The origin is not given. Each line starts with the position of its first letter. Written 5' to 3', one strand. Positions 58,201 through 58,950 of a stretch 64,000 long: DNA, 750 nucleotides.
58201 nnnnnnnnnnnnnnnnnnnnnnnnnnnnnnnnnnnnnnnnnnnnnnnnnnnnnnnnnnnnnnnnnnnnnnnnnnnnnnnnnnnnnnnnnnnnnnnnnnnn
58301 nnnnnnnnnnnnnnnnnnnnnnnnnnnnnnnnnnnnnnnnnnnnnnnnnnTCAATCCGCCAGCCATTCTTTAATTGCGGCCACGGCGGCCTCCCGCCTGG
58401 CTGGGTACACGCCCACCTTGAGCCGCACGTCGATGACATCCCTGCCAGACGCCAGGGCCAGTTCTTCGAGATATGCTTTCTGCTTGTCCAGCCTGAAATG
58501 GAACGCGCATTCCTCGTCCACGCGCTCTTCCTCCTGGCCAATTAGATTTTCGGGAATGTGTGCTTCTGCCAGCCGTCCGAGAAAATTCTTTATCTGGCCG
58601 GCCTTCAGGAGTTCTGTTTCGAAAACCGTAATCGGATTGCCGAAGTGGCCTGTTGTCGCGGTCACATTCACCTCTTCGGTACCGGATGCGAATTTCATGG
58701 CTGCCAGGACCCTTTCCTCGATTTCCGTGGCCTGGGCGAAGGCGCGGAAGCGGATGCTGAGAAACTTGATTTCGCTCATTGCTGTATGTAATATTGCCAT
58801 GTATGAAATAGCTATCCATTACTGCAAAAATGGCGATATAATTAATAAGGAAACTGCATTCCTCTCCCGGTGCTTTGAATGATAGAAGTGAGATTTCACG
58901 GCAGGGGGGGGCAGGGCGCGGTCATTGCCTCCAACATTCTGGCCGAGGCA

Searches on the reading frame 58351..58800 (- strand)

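Call 53: search_protein_families(library=pfam, proteins=[window:58351-58800:-], max_evalue=0.01)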
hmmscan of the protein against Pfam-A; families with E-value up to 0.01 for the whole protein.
window:58351-58800:- (149 aa): 1 family
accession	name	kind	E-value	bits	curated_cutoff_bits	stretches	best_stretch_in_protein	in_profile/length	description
PF01877.22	RNA_binding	-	1.2e-27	97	26.9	1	16-129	2-120/120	RNA binding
